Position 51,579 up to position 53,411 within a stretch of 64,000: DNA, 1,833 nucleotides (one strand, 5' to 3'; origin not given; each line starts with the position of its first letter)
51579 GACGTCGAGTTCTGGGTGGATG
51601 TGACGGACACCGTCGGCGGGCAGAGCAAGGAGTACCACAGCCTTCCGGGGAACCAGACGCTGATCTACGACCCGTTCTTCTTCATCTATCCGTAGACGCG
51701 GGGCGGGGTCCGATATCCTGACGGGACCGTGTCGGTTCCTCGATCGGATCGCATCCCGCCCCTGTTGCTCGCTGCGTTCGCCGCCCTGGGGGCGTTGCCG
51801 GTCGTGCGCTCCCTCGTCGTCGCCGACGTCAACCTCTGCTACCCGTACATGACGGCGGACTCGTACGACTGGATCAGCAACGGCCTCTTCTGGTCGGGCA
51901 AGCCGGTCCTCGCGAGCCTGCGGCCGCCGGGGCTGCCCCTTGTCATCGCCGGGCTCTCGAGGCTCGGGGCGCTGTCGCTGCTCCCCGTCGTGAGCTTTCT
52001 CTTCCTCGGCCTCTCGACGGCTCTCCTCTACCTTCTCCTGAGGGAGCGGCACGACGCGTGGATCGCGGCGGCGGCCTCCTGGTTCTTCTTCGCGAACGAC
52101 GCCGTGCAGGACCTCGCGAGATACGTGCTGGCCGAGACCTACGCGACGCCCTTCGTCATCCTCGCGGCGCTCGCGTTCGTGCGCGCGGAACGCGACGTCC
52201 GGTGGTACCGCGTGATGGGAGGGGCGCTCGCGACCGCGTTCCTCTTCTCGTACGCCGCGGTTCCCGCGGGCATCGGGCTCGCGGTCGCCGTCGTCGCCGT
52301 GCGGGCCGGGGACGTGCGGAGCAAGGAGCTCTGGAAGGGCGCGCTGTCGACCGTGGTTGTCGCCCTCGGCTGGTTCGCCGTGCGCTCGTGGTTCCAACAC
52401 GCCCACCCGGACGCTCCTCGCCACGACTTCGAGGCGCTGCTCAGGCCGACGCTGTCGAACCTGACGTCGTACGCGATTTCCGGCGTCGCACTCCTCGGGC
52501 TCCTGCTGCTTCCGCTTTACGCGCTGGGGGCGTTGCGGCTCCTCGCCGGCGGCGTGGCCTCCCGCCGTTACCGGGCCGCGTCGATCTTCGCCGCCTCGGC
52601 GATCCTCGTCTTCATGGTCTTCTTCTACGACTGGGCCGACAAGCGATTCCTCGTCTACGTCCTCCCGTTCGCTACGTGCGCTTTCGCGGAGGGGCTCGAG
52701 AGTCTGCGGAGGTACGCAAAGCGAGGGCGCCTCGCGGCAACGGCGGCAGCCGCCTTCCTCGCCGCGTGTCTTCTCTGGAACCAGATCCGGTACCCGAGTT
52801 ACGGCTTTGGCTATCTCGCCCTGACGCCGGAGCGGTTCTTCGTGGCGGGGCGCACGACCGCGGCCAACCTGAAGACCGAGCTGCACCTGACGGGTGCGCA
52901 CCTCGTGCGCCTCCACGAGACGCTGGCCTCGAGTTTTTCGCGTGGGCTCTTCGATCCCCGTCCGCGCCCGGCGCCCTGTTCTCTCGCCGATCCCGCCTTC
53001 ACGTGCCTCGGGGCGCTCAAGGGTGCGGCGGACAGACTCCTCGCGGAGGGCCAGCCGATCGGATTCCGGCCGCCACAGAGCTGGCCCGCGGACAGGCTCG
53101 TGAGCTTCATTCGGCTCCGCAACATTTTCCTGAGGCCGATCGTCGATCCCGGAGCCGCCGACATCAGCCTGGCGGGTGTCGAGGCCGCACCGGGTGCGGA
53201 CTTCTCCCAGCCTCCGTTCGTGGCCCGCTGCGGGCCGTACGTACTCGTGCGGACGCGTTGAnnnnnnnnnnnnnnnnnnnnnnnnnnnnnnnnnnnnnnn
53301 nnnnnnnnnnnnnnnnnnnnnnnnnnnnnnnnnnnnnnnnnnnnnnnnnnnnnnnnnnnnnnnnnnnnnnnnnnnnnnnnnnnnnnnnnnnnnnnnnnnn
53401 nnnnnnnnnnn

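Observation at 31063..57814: Large cell-surface glycan locus with giant secreted proteins embedded between wzm and wzt: a candidate surface-protein O-glycosylation system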

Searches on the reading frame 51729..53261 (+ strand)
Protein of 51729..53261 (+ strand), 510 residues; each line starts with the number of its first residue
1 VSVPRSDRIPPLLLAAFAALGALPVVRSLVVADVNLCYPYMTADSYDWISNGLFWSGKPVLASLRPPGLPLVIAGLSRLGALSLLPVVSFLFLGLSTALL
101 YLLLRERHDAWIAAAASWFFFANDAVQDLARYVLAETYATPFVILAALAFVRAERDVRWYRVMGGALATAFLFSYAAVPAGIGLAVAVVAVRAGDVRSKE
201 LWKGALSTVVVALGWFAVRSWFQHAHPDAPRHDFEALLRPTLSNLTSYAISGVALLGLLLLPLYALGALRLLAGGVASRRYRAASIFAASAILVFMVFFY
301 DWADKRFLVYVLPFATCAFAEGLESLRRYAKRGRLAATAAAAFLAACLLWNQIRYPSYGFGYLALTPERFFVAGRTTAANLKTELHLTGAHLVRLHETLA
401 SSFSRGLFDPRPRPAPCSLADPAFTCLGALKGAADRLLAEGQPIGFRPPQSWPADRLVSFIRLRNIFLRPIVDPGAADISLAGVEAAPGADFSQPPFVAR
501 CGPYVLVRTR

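Call 6: search_protein_families(library=pfam, proteins=[window:51729-53261:+], max_evalue=0.01)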
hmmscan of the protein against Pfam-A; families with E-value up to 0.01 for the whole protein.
window:51729-53261:+ (510 aa): 2 families
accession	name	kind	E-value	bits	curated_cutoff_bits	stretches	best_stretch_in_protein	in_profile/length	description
PF13231.12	PMT_2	-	1.1e-05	26.1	26.1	1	65-212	2-154/160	Dolichyl-phosphate-mannose-protein mannosyltransferase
PF03901.23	Glyco_transf_22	-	0.0055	16.4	23.8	0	248-345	260-353/414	Alg9-like mannosyltransferase family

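Call 18: search_protein_families(library=ncbifam, proteins=[window:51729-53261:+], max_evalue=0.01)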
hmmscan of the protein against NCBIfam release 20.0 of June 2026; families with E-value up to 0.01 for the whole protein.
window:51729-53261:+ (510 aa): 0 families

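Call 38: search_solved_structures(query=window:51729-53261:+, max_evalue=10)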
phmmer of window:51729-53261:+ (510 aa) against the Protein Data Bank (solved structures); distinct sequences matched with E-value up to 10: 0.

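Call 39: find_homologous_proteins(query=window:51729-53261:+, max_evalue=0.001)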
Query window:51729-53261:+ (510 aa): 96 proteins with E <= 0.001 among 8000 candidates.
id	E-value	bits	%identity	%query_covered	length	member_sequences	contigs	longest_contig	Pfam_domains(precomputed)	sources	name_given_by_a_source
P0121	0.0e+0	1114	100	100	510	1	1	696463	PF13231.13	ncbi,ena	-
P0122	3.9e-288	974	88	100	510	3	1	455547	PF13231.13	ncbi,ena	-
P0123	4.0e-283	958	86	100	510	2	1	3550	PF13231.13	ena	-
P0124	1.1e-270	917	81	99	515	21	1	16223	PF13231.13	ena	-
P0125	2.4e-266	902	80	100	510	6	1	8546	PF13231.13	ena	-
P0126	1.8e-265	900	80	100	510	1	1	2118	PF13231.13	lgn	-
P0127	1.9e-264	896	79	100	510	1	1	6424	PF13231.13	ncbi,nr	ncbi:MAG: glycosyltransferase family 39 protein [Thermoanaerobaculia bacterium]|nr:glycosyltransfera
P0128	4.0e-264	895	78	100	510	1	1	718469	PF13231.13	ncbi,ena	-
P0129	7.1e-262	888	80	99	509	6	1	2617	PF13231.13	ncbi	-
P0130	5.5e-258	875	81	95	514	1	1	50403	PF13231.13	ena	-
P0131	1.0e-257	874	77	96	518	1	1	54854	PF13231.13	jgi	jgi:hypothetical protein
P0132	2.2e-254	863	76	100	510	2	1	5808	PF13231.13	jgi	jgi:hypothetical protein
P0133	1.7e-253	860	76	100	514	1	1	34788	PF13231.13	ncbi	-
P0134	5.0e-246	835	78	95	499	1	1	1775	PF13231.13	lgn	-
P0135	1.2e-245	834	79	92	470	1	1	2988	PF13231.13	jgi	jgi:hypothetical protein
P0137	5.5e-243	825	74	99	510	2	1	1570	PF13231.13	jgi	jgi:hypothetical protein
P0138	1.8e-242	824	74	99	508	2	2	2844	PF13231.13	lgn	-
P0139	2.6e-239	813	73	99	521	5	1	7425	PF13231.13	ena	-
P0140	8.0e-227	772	72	96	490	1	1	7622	PF13231.13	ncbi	ncbi:MAG: glycosyltransferase family 39 protein, partial [Acidobacteriota bacterium]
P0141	4.7e-223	760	70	99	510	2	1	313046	PF13231.13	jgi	jgi:hypothetical protein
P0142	3.8e-209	714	66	98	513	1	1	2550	PF13231.13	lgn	-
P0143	3.3e-205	701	82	78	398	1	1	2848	PF13231.13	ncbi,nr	ncbi:MAG: glycosyltransferase family 39 protein, partial [Acidobacteriota bacterium]|nr:glycosyltran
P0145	1.1e-184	633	62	100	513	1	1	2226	PF13231.13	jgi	jgi:hypothetical protein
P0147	2.8e-181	622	59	100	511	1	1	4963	PF13231.13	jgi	jgi:4-amino-4-deoxy-L-arabinose transferase-like glycosyltransferase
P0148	1.6e-179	616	60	100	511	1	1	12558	PF13231.13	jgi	jgi:Dolichyl-phosphate-mannose-protein mannosyltransferase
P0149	1.6e-179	616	60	97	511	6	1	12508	PF13231.13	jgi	jgi:Dolichyl-phosphate-mannose-protein mannosyltransferase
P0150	8.4e-178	610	59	100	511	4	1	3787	PF13231.13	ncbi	ncbi:MAG: ArnT family glycosyltransferase [Thermoanaerobaculia bacterium]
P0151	2.0e-177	609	59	100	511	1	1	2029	PF13231.13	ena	-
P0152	9.3e-176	604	60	96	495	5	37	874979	PF13231.13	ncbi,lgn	-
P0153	3.0e-175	602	58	100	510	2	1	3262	PF13231.13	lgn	-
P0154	5.8e-175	601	83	65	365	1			PF13231.13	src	-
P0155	8.6e-175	600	59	100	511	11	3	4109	PF13231.13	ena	-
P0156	1.6e-174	599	60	99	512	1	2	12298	PF13231.13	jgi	jgi:4-amino-4-deoxy-L-arabinose transferase-like glycosyltransferase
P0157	5.2e-174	598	60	99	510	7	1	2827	PF13231.13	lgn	-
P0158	5.6e-174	598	58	98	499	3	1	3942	PF13231.13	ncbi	ncbi:MAG TPA: glycosyltransferase family 39 protein [Thermoanaerobaculia bacterium]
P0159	1.9e-173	596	58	99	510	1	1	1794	PF13231.13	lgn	-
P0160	3.3e-173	595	59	100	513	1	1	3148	PF13231.13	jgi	jgi:4-amino-4-deoxy-L-arabinose transferase-like glycosyltransferase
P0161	5.4e-173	594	59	97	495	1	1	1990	PF13231.13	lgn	-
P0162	1.4e-172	593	58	100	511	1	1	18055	PF13231.13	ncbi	-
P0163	1.6e-172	593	59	100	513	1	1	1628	PF13231.13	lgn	-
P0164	2.5e-172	592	58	99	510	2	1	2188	PF13231.13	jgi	jgi:hypothetical protein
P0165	3.5e-172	592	58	99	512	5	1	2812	PF13231.13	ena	-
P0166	2.1e-171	589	57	100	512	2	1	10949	PF13231.13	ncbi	ncbi:MAG: glycosyltransferase family 39 protein [Acidobacteriota bacterium]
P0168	1.8e-169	583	58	99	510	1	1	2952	PF13231.13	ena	-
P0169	5.9e-167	575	57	96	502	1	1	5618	PF13231.13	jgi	jgi:4-amino-4-deoxy-L-arabinose transferase-like glycosyltransferase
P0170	1.4e-166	573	58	96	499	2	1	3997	PF13231.13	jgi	jgi:4-amino-4-deoxy-L-arabinose transferase-like glycosyltransferase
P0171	2.1e-166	573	55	99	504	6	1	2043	PF13231.13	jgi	jgi:Dolichyl-phosphate-mannose-protein mannosyltransferase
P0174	1.3e-160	554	56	100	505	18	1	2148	PF13231.13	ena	-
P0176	6.3e-158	545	54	99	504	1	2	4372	PF13231.13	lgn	-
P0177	1.1e-157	544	54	100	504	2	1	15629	PF13231.13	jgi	jgi:hypothetical protein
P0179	3.8e-156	539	55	100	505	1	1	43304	PF13231.13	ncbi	ncbi:MAG: glycosyltransferase family 39 protein [Thermoanaerobaculia bacterium]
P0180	5.5e-156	538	55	100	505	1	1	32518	PF13231.13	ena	-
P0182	8.8e-154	531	54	100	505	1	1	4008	PF13231.13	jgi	jgi:hypothetical protein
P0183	8.8e-154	531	52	100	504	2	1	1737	PF13231.13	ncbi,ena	-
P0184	3.0e-153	529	55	98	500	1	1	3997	PF13231.13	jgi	jgi:hypothetical protein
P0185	3.8e-152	526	56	94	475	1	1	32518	PF13231.13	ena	-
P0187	6.6e-151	522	54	100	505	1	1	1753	PF13231.13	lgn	-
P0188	1.5e-150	520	54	100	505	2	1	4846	PF13231.13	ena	-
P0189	1.8e-148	514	54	100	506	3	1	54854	PF13231.13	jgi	jgi:hypothetical protein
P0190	5.9e-148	512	54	99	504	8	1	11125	PF13231.13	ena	-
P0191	1.9e-147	510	54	95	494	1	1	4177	PF13231.13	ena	-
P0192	2.0e-147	510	51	99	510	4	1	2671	PF13231.13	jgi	-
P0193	5.0e-147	509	54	99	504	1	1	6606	PF13231.13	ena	-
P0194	2.5e-146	506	53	98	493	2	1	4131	PF13231.13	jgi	jgi:hypothetical protein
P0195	2.6e-145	503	53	96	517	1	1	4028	PF13231.13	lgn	-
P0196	1.6e-144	501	52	99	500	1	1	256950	PF13231.13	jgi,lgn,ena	-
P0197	7.1e-144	498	52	96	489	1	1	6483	PF13231.13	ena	-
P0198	1.7e-143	497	53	99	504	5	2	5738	PF13231.13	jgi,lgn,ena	jgi:hypothetical protein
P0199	5.4e-140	486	49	99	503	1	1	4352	PF13231.13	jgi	jgi:hypothetical protein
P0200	1.5e-139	484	48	98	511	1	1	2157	PF13231.13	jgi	jgi:hypothetical protein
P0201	1.0e-138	481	50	99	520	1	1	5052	PF13231.13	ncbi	-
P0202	1.4e-129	451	49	97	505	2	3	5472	PF13231.13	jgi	jgi:hypothetical protein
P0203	1.4e-118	415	45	97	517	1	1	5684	PF13231.13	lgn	-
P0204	1.6e-115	405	47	98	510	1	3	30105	PF13231.13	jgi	jgi:hypothetical protein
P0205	1.1e-110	389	46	94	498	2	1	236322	PF13231.13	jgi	-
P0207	1.8e-107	378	45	97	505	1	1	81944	PF13231.13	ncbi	ncbi:MAG: glycosyltransferase family 39 protein [Thermoanaerobaculia bacterium]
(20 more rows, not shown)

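Call 42: find_encoding_contigs(protein=P0207, flank=10000, max_places=1)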
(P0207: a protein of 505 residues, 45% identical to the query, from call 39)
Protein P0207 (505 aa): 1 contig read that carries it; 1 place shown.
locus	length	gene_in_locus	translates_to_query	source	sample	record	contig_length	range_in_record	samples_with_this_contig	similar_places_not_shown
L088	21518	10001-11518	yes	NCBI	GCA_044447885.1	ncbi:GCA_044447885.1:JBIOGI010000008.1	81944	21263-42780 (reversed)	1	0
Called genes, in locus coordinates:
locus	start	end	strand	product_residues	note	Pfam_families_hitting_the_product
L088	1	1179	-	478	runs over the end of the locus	PF16217:M64_N, PF09471:Peptidase_M64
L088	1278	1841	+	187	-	PF02834:LigT_PEase, PF13563:2_5_RNA_ligase2, PF02834:LigT_PEase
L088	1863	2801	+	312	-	PF02463:SMC_N (faint), PF00005:ABC_tran, PF13304:AAA_21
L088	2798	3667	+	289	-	PF01061:ABC2_membrane, PF12698:ABC2_membrane_3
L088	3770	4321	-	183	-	PF06210:DUF1003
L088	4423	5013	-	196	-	-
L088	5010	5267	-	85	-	-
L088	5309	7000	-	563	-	PF00390:malic, PF03949:Malic_M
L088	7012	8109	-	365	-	PF01795:Methyltransf_5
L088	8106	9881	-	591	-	PF01663:Phosphodiest, PF00884:Sulfatase (faint)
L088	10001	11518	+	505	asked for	PF13231:PMT_2 (weak)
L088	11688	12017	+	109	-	PF12840:HTH_20 (faint), PF01022:HTH_5 (weak), PF13601:HTH_34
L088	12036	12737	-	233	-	-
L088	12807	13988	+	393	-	PF17785:PUA_3, PF10672:Methyltrans_SAM, PF03602:Cons_hypoth95, PF05175:MTS (weak), PF13847:Methyltransf_31 (faint)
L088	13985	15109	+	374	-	PF00534:Glycos_transf_1, PF13692:Glyco_trans_1_4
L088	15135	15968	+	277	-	-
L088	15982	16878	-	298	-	PF05157:MshEN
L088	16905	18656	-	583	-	PF20695:UbiD_N, PF01977:UbiD, PF20696:UbiD_C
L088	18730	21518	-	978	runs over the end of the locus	PF00069:Pkinase, PF01636:APH (faint), PF03109:ABC1 (faint), PF07714:PK_Tyr_Ser-Thr, PF03781:FGE-sulfatase, PF00326:Peptidase_S9 (faint)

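Call 43: find_encoding_contigs(protein=P0196, flank=10000, max_places=1)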
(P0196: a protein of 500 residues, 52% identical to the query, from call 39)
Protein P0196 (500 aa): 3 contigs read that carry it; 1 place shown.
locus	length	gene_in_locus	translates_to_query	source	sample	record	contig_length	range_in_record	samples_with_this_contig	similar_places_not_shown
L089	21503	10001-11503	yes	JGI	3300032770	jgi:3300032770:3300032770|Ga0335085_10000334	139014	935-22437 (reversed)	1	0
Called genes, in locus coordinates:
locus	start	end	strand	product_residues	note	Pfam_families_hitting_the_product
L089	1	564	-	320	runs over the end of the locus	PF13527:Acetyltransf_9 (faint)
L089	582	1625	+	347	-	PF00535:Glycos_transf_2, PF13641:Glyco_tranf_2_3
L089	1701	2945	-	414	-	PF00535:Glycos_transf_2, PF13641:Glyco_tranf_2_3, PF13632:Glyco_trans_2_3 (weak)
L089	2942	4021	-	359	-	PF00535:Glycos_transf_2, PF13641:Glyco_tranf_2_3 (faint), PF10111:Glyco_tranf_2_2 (weak)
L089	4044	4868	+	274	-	PF02585:PIG-L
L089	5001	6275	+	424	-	-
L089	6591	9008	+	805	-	PF09286:Pro-kuma_activ, PF00801:PKD, PF18911:PKD_4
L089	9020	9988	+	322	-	-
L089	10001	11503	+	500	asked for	PF13231:PMT_2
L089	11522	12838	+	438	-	PF00534:Glycos_transf_1, PF13692:Glyco_trans_1_4, PF13524:Glyco_trans_1_2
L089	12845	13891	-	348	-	PF01209:Ubie_methyltran, PF13489:Methyltransf_23, PF08241:Methyltransf_11, PF08242:Methyltransf_12, PF13649:Methyltransf_25, PF13847:Methyltransf_31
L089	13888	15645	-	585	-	-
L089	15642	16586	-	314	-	PF13177:DNA_pol3_delta2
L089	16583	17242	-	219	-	PF02223:Thymidylate_kin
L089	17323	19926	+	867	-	PF00595:PDZ (weak), PF13180:PDZ_2, PF17820:PDZ_6 (weak), PF07228:SpoIIE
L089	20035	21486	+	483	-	PF07721:TPR_4 (faint), PF13428:TPR_14 (faint), PF25062:ARM_TT21_N (faint), PF25063:ARM_TT21_C (faint), PF00515:TPR_1 (faint), PF07719:TPR_2 (faint), PF13432:TPR_16, PF13414:TPR_11 (weak), +8 more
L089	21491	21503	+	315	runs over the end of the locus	?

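Call 44: predict_structure(alignment_id=A1)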
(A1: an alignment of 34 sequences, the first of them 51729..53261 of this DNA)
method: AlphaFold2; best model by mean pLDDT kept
length: 510 residues; sequences in the alignment: 34
mean_pLDDT: 91.6   pTM: 0.91
mean pLDDT of the five models: 91.6, 90.5, 89.9, 89.1, 88.5
residues with pLDDT >= 90: 378; 70-90: 118; 50-70: 10; < 50: 4
segments of 3 or more residues with pLDDT < 50: 1-4
pLDDT, mean of each block of 10 residues (from residue 1): 64 94 88 90 92 92 92 97 95 97 96 97 92 94 98 96 98 96 97 93 97 95 88 81 91 94 96 76 95 95 90 97 96 97 96 88 94 87 87 93 81 78 93 93 91 85 92 93 90 92 92
secondary structure, 60 per line:
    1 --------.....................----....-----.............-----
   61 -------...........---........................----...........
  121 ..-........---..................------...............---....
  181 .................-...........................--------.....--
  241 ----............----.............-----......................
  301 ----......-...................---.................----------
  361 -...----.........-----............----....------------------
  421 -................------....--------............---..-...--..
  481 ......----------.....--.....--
elements in order: H9-29 H34-37 H43-55 H68-78 H82-105 H110-122 H124-131 H135-152 H159-173 H177-197 H199-225 H234-237 H245-256 H261-273 H279-299 H305-310 H312-330 H334-350 E362-364 E369-377 E383-394 H399-402 H422-437 E444-447 H456-467 E479-483 E497-501 E504-508

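Call 46: fold_search(model_id=the predicted structure, library=pdb)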
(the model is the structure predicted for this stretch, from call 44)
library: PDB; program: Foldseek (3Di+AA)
matches with E <= 10: 243; with E <= 0.001: 13
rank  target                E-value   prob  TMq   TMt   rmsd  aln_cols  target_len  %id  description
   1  5f15                  2.0e-06  1.00  0.55  0.52  10.2       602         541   16  Crystal Structure of ArnT from Cupriavidus metallidurans bound to Undecaprenyl phosphate (released 2016-02-17)
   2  5ezm                  1.6e-05  1.00  0.54  0.52  10.1       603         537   16  Crystal Structure of ArnT from Cupriavidus metallidurans in the apo state (released 2016-02-17)
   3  8pn9_A                4.4e-05  1.00  0.51  0.41  13.4       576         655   13  Structure of human oligosaccharyltransferase OST-A complex bound to NGI-1 (released 2024-05-08)
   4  9n9j_I                1.1e-04  1.00  0.50  0.38  11.6       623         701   11  Structure of a GRP94 folding intermediate engaged with a CCDC134- and FKBP11-bound secretory translocon (released 2025-11-19)
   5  6ftg_5                1.7e-04  1.00  0.53  0.43  13.8       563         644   12  Subtomogram average of OST-containing ribosome-translocon complexes from canine rough microsomal membranes (released 2018-03-21)
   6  8if8_B                1.8e-04  1.00  0.51  0.44   9.2       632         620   14  Arabinosyltransferase AftA (released 2023-05-31)
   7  9s6u_A                2.8e-04  1.00  0.49  0.46   8.3       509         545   13  Ternary cryo-EM structure of human ALG9 with Dol25-PP-GlcNAc2Man8, Dol25-P-Man and Fab (released 2026-03-18)
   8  3waj                  2.8e-04  1.00  0.51  0.35  12.0       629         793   14  Crystal structure of the Archaeoglobus fulgidus oligosaccharyltransferase (O29867_ARCFU) complex with Zn and sulfate (released 2013-10-30)
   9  7e9s_A                3.4e-04  1.00  0.51  0.33   9.1       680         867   13  Archaeal oligosaccharyltransferase AglB from Archaeoglobus fulgidus in complex with an inhibitory peptide and a dolich (released 2021-09-08)
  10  9s6s_A                4.2e-04  1.00  0.48  0.46   7.9       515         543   13  Ternary cryo-EM structure of human ALG9 with Dol25-PP-GlcNAc2Man6, Dol25-P-Man and Fab (released 2026-03-18)
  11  8age_A                4.4e-04  1.00  0.53  0.44  10.1       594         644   12  Structure of yeast oligosaccharylransferase complex with acceptor peptide bound (released 2022-12-07)
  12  7oci_F                7.5e-04  1.00  0.53  0.44  11.7       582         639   12  Cryo-EM structure of yeast Ost6p containing oligosaccharyltransferase complex (released 2022-02-16)
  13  8if8_C                8.2e-04  1.00  0.53  0.46   8.4       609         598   13  Arabinosyltransferase AftA (released 2023-05-31)
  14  9dm5                  7.9e-03  1.00  0.33  0.41   9.7       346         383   17  Product-Bound mannosyltransferase PimE (released 2025-06-25)
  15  9s6r_A                1.2e-02  1.00  0.40  0.50   7.8       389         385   12  Ternary cryo-EM structure of yeast ALG3 with Dol25-PP-GlcNAc2Man5, Dol25-P-Man, and Fab (released 2026-03-18)
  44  7tpg_B                1.7e+00  0.10  0.18  0.21  18.2       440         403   12  Single-Particle Cryo-EM Structure of the WaaL O-antigen ligase in its ligand bound state (released 2022-04-06)
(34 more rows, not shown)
